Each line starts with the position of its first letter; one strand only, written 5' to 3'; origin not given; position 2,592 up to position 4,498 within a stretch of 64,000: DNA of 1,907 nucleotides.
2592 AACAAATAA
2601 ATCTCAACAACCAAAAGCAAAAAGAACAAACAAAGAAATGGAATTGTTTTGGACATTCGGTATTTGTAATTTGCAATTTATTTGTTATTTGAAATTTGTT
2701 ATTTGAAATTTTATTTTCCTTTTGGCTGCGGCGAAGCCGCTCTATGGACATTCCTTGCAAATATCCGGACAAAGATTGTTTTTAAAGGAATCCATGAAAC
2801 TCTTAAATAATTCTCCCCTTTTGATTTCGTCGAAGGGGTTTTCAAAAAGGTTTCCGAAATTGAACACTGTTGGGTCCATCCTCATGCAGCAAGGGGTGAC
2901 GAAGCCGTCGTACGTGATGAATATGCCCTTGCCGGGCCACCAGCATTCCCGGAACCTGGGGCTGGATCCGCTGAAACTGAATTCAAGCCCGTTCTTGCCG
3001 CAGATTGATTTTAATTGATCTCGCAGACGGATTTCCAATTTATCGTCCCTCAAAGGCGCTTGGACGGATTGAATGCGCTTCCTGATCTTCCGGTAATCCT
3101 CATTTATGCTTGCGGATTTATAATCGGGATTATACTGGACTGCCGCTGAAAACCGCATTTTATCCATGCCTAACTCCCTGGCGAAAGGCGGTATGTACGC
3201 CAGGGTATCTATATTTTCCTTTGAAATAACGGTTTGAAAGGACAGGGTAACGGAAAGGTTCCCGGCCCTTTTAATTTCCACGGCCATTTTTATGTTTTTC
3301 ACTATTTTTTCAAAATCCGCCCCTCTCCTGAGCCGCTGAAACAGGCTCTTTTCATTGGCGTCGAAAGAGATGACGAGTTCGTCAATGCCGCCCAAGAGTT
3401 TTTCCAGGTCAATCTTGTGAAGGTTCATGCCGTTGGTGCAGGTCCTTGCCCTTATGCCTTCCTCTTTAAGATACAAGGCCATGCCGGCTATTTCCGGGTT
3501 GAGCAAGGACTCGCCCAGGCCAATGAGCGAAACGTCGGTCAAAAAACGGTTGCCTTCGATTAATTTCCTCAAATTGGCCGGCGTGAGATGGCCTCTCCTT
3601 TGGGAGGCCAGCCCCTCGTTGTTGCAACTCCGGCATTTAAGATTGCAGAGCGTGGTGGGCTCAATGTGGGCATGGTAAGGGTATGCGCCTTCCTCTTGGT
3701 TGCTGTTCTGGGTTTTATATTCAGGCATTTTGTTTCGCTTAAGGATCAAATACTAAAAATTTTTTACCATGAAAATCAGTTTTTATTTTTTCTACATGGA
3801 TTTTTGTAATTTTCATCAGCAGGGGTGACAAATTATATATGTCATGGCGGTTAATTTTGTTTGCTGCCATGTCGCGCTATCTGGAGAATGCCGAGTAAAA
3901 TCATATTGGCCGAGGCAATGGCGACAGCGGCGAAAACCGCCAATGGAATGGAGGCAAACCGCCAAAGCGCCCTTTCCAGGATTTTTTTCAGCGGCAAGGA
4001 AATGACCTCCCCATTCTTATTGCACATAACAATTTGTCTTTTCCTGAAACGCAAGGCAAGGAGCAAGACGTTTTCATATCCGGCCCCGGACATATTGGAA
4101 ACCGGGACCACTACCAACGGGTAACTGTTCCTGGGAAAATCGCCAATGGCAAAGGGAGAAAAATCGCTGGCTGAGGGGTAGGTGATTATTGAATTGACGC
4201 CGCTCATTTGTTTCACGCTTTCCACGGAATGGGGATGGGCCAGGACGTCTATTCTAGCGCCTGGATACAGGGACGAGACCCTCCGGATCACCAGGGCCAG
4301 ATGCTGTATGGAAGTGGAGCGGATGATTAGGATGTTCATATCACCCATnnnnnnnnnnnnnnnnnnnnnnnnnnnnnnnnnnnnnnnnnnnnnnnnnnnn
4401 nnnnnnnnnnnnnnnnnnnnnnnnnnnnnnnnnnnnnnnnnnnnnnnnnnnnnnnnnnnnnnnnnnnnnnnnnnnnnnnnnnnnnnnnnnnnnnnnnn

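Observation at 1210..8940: Modification cluster: YkgJ-like, ATP-grasp, radical SAM/SPASM, GT-like, GT2, FAD oxidoreductase and Maf/DUF115-like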

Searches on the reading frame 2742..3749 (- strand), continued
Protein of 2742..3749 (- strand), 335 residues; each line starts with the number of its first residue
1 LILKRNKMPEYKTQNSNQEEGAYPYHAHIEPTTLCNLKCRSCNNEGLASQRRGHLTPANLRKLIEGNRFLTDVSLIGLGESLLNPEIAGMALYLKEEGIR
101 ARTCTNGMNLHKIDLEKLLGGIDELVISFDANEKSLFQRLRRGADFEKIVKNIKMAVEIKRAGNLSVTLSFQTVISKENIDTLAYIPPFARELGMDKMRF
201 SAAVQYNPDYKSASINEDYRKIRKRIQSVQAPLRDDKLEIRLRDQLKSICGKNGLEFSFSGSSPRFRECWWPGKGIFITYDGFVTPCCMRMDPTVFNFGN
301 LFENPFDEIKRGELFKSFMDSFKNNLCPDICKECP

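Call 64: find_related_loci(query=A1, collection=metagenome_contigs, flank=10000)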
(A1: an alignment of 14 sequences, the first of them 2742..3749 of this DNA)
Query A1 (335 aa) in metagenome_contigs; peptide patterns used: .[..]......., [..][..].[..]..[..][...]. (x = any residue, [..] = any of these).
170 stretches matched a pattern; 61 encode a relative of the query (tblastn E <= 1e-3); 61 distinct loci.
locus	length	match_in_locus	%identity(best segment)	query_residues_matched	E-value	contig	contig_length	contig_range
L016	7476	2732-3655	44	20-335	6e-92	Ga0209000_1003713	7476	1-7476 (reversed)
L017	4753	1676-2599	44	20-335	2e-91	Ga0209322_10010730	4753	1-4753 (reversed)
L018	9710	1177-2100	44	20-335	5e-91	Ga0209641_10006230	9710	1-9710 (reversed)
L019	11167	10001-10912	44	24-335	1e-90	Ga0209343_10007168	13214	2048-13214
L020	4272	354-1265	46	24-335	1e-90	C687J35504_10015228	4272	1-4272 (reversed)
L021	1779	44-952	39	22-335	4e-77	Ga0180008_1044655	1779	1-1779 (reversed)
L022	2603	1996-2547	46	23-206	2e-52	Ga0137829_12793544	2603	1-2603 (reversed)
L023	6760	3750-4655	35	24-335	1e-51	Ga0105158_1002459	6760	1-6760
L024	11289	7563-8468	32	25-335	6e-46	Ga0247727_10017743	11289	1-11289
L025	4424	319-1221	32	24-335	2e-45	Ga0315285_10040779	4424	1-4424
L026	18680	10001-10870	30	27-334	6e-44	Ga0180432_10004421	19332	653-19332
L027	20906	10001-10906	31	25-335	4e-44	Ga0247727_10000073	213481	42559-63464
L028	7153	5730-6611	30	27-334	1e-43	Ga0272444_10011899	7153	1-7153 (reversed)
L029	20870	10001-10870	29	27-334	2e-42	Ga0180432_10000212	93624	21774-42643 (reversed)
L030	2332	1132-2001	28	27-334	5e-41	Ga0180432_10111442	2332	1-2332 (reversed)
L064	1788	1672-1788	72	18-56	4e-14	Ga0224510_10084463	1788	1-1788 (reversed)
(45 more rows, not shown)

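Call 68: search_protein_families(library=pfam, proteins=[L019:81-1631:+, L019:1823-3865:+, L019:3862-4548:+, L019:4694-6724:+, L019:6728-7096:+, L023:1424-2539:+, L023:4642-5613:+, L023:5617-6759:+, L025:3009-4106:+, L025:1639-2049:+], max_evalue=0.001)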
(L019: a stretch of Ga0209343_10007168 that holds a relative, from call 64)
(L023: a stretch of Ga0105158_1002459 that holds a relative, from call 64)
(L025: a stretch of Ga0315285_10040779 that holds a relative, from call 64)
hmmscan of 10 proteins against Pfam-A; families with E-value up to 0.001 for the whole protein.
L019:81-1631:+ (516 aa): 5 families
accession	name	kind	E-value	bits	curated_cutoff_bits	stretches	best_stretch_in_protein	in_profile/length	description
PF13361.12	UvrD_C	-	2e-38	133.2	25.6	1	149-470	8-349/350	UvrD-like helicase C-terminal domain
PF00580.27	UvrD-helicase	-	2.2e-18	67.4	23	1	56-136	189-270/271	UvrD/REP helicase N-terminal domain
PF01443.25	Viral_helicase1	-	1.6e-10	41.7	21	1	400-466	166-226/228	Viral superfamily 1 RNA helicase core domain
PF13538.12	UvrD_C_2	-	9e-10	38.7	27.4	1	411-466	2-51/52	UvrD-like helicase C-terminal domain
PF13245.12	AAA_19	-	0.00016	22.3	25.1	1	78-122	90-134/134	AAA domain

L019:1823-3865:+ (680 aa): 1 family
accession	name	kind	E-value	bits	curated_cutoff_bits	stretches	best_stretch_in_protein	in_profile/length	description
PF01555.25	N6_N4_Mtase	-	6.6e-46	157.4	26.7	1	129-376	1-215/221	DNA methylase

L019:3862-4548:+ (228 aa): 1 family
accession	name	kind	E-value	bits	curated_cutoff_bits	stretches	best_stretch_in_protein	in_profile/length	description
PF12686.12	DUF3800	-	6.7e-12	46.8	21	1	5-193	1-149/149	Protein of unknown function (DUF3800)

L019:4694-6724:+ (676 aa): 3 families
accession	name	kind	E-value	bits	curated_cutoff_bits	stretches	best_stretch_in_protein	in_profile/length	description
PF04851.21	ResIII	-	9.3e-19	68.4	22.5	1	52-228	6-164/164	Type III restriction enzyme, res subunit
PF00270.35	DEAD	-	4.6e-05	23.7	26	0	66-227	10-161/167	DEAD/DEAH box helicase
PF18766.7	SWI2_SNF2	-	0.00014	22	26.7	1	162-275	92-206/221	SWI2/SNF2 ATPase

L019:6728-7096:+ (122 aa): 2 families
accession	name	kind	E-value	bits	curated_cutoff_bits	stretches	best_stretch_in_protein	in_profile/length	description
PF08722.17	Tn7_TnsA-like_N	-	5.6e-10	40.1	26.5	1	36-112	1-84/85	TnsA-like endonuclease N terminal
PF19778.5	RE_endonuc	-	6.6e-05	23.1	23.4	1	12-77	1-68/108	Endonuclease domain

L023:1424-2539:+ (371 aa): 2 families
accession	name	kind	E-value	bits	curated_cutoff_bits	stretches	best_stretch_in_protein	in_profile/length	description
PF05050.19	Methyltransf_21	-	8.5e-20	72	22.7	1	196-344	1-168/173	Methyltransferase FkbM domain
PF02475.24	TRM5-TYW2_MTfase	-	8.2e-07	29.6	28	1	190-248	36-94/164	TRM5/TYW2 methyltransferase domain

L023:4642-5613:+ (323 aa): 2 families
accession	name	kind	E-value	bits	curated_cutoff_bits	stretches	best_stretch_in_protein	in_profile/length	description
PF00535.33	Glycos_transf_2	-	9.2e-25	87.9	23.3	1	22-145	3-122/168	Glycosyl transferase family 2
PF13641.12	Glyco_tranf_2_3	-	5.8e-09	36.7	27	1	19-146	3-131/230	Glycosyltransferase like family 2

L023:5617-6759:+ (381 aa): 6 families
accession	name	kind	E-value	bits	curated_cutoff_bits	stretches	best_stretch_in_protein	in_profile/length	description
PF00733.27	Asn_synthase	-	5.5e-54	184.6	21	1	240-376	2-140/354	Asparagine synthase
PF13537.11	GATase_7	-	9.4e-46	155.3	25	1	48-165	2-122/123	Glutamine amidotransferase domain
PF13522.11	GATase_6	-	3.2e-43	147.3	27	1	32-160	1-130/130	Glutamine amidotransferase domain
PF06508.19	QueC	-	3.2e-05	24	22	1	262-318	6-61/210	Queuosine biosynthesis protein QueC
PF02540.23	NAD_synthase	-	9e-05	22.2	21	1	237-319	2-83/242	NAD synthase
PF12481.13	DUF3700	-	0.00041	20.3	27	0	114-153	125-164/228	Aluminium induced protein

L025:3009-4106:+ (365 aa): 4 families
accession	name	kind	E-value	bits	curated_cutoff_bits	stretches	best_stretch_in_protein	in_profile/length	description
PF00535.33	Glycos_transf_2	-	1.3e-29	103.8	23.3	1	5-149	1-132/168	Glycosyl transferase family 2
PF13641.12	Glyco_tranf_2_3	-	1e-16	62.1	27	1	5-234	4-223/230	Glycosyltransferase like family 2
PF10111.15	Glyco_tranf_2_2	-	3e-13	50.3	27.3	1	5-201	1-195/276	Glycosyltransferase like family 2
PF13632.12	Glyco_trans_2_3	-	7.6e-05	23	27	1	167-302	70-195/198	Glycosyl transferase family group 2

L025:1639-2049:+ (136 aa): 2 families
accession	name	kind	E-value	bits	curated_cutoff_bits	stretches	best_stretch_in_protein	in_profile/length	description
PF00293.34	NUDIX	-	3.1e-12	47.1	21.1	1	9-113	7-121/134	NUDIX domain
PF22327.2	Nudt16-like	-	1.2e-07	32.2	27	1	14-100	19-105/161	U8 snoRNA-decapping enzyme-like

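Call 69: search_protein_families(library=pfam, proteins=[L027:2620-3990:+, L027:4144-5265:+, L027:6628-7407:+, L027:7404-8921:+, L027:9286-9654:+, L027:10891-11733:+, L027:11907-13046:+, L027:14250-15617:+, L027:16321-17568:+, L027:18886-20904:+], max_evalue=0.001)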
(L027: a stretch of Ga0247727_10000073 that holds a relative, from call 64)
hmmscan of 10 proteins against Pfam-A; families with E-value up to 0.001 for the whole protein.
L027:2620-3990:+ (456 aa): 1 family
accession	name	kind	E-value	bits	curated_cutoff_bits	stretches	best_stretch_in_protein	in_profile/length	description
PF00202.27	Aminotran_3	-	8.8e-49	166.7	30.5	1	68-361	10-335/403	Aminotransferase class-III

L027:4144-5265:+ (373 aa): 7 families
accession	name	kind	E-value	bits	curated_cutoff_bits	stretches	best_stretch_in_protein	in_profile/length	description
PF00534.26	Glycos_transf_1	-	7.7e-30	104.1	26.4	1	185-347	6-170/172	Glycosyl transferases group 1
PF13692.12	Glyco_trans_1_4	-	7.1e-29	101.3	27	1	206-335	15-142/142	Glycosyl transferases group 1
PF13524.12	Glyco_trans_1_2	-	2.6e-09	37.6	25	1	219-364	9-143/144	Glycosyl transferase-like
PF13439.12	Glyco_transf_4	-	1.3e-08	35.6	28.5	1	18-170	11-167/170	Glycosyltransferase Family 4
PF13579.12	Glyco_trans_4_4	-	1.2e-07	32.7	29.7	1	26-163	20-153/158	Glycosyl transferase 4-like domain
PF13477.12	Glyco_trans_4_2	-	5.2e-06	27.1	23.4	1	67-138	59-133/139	Glycosyl transferase 4-like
PF20706.3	GT4-conflict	-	0.00046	19.7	26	1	208-362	217-384/385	Family 4 Glycosyltransferase in conflict systems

L027:6628-7407:+ (259 aa): 7 families
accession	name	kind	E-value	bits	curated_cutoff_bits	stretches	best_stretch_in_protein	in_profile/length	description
PF13649.12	Methyltransf_25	-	2.7e-15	57.3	27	1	56-150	1-97/97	Methyltransferase domain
PF08241.18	Methyltransf_11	-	9.5e-14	52.2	21.2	1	57-153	1-94/95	Methyltransferase domain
PF13847.12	Methyltransf_31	-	6.4e-12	45.8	27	1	55-172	6-114/145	Methyltransferase domain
PF13489.12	Methyltransf_23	-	2.1e-09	37.8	27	1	39-184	7-158/164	Methyltransferase domain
PF08242.18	Methyltransf_12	-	1.2e-05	26.3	30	1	57-151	1-97/98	Methyltransferase domain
PF02353.26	CMAS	-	2.2e-05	24.4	27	1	41-154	51-164/273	Mycolic acid cyclopropane synthetase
PF01209.24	Ubie_methyltran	-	0.00012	22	20.1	1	46-162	41-159/233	ubiE/COQ5 methyltransferase family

L027:7404-8921:+ (505 aa): 1 family
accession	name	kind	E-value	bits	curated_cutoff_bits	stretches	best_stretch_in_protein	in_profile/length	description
PF01554.23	MatE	-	0.00022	21.4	24.9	1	229-388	1-160/161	MatE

L027:9286-9654:+ (122 aa): 0 families

L027:10891-11733:+ (280 aa): 1 family
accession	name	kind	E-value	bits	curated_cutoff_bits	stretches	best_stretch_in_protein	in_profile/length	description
PF01522.26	Polysacc_deac_1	-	5.4e-26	91.4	23.1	1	90-223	3-123/124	Polysaccharide deacetylase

L027:11907-13046:+ (379 aa): 1 family
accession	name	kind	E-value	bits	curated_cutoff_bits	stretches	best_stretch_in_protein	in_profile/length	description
PF02350.25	Epimerase_2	-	1.9e-104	349.7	30.6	1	53-375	6-346/347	UDP-N-acetylglucosamine 2-epimerase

L027:14250-15617:+ (455 aa): 1 family
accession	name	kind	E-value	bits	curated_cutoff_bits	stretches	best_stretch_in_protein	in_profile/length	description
PF09594.16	GT87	-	2.1e-19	70.6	25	1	69-333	1-237/237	Glycosyltransferase family 87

L027:16321-17568:+ (415 aa): 1 family
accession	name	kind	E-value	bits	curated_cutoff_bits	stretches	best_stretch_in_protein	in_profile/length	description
PF01522.26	Polysacc_deac_1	-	4.8e-20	72.2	23.1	1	139-243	21-123/124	Polysaccharide deacetylase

L027:18886-20904:+ (673 aa): 6 families
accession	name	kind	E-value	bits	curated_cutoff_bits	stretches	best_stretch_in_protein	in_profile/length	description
PF13489.12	Methyltransf_23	-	6.1e-20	72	27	1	132-274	20-162/164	Methyltransferase domain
PF08241.18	Methyltransf_11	-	8.2e-16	58.9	21.2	1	139-227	1-94/95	Methyltransferase domain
PF08242.18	Methyltransf_12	-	5.3e-14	53.2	30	1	139-226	1-98/98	Methyltransferase domain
PF13649.12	Methyltransf_25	-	2.2e-13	51.1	27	1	138-224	1-97/97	Methyltransferase domain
PF13231.12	PMT_2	-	9e-11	42.7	26.1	1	475-614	23-155/160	Dolichyl-phosphate-mannose-protein mannosyltransferase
PF13847.12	Methyltransf_31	-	1.4e-09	38.3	27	1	135-229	4-110/145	Methyltransferase domain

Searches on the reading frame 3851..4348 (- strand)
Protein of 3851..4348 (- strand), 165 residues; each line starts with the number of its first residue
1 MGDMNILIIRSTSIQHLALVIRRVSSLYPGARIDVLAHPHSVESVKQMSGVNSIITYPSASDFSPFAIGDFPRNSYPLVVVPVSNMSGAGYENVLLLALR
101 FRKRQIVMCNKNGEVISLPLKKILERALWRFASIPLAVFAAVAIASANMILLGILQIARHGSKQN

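Call 3: search_protein_families(library=pfam, proteins=[window:3851-4348:-], max_evalue=0.01)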
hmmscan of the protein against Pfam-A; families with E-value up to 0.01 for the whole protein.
window:3851-4348:- (165 aa): 0 families

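Call 4: search_protein_families(library=ncbifam, proteins=[window:3851-4348:-], max_evalue=0.01)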
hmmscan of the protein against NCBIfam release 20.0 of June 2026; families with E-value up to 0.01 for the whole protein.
window:3851-4348:- (165 aa): 0 families

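Call 36: find_homologous_proteins(query=window:3851-4348:-, max_evalue=0.001)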
Query window:3851-4348:- (165 aa): 12 proteins with E <= 0.001 among 242 candidates.
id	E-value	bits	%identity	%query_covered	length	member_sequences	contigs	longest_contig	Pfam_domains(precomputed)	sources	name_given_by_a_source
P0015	9.8e-97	339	100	98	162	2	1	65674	-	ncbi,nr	ncbi:MAG: hypothetical protein HZA01_16910 [Nitrospinae bacterium]|nr:hypothetical protein [Nitrospi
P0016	4.6e-76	272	85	95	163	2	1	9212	-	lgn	-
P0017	8.9e-47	177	56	96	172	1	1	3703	-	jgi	-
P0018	9.9e-45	170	53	92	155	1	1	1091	-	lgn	-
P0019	4.5e-42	161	55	84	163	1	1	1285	-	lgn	-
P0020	3.0e-41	159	53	88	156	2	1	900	-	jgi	-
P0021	1.9e-40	156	54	85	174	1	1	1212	-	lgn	-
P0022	6.6e-40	154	52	85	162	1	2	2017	-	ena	-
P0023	7.8e-39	151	47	98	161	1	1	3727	-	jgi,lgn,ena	-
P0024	1.7e-37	146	47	92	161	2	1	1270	-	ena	-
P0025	1.4e-36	144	47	92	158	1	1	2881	-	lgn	-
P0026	4.6e-24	103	41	92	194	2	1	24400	-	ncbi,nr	ncbi:MAG: hypothetical protein HY096_00780 [Nitrospinae bacterium]|nr:hypothetical protein [Nitrospi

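Call 37: find_encoding_contigs(protein=P0015, flank=10000, max_places=2)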
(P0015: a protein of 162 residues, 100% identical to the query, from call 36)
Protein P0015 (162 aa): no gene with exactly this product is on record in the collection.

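Call 38: find_encoding_contigs(protein=P0016, flank=10000, max_places=2)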
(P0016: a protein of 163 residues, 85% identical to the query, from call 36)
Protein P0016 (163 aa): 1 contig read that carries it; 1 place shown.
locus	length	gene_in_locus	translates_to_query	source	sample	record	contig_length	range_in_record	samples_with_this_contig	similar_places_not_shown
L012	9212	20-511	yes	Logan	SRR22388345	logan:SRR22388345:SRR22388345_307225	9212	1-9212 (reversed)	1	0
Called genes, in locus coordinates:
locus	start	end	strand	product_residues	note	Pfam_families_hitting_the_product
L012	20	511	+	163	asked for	-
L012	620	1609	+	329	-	PF04055:Radical_SAM, PF13186:SPASM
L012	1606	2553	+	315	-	PF21360:PylC-like_N, PF02655:ATP-grasp_3, PF15632:ATPgrasp_Ter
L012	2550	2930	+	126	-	PF03692:CxxCxxCC (weak)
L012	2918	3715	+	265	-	PF02673:BacA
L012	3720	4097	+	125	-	PF01643:Acyl-ACP_TE (weak), PF13279:4HBT_2, PF03061:4HBT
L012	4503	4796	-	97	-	-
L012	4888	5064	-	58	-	PF00994:MoCF_biosynth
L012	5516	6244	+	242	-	PF04607:RelA_SpoT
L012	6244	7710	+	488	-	PF14516:AAA_35 (faint), PF13173:AAA_14 (faint)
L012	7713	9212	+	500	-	?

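Call 55: predict_structure(alignment_id=A3)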
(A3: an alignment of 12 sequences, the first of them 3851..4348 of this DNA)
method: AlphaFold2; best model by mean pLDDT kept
length: 165 residues; sequences in the alignment: 12
mean_pLDDT: 84.8   pTM: 0.73
mean pLDDT of the five models: 84.8, 84.7, 84.6, 84.2, 81.9
residues with pLDDT >= 90: 69; 70-90: 74; 50-70: 19; < 50: 3
segments of 3 or more residues with pLDDT < 50: none
pLDDT, mean of each block of 10 residues (from residue 1): 82 90 92 92 91 85 67 84 77 86 90 87 84 86 94 84 53
secondary structure, 60 per line:
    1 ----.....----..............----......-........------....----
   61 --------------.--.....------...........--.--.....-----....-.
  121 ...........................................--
elements in order: E5-9 H14-27 E32-37 H39-46 E53-56 E78-82 H89-99 E105-109 E115-118 H120-163
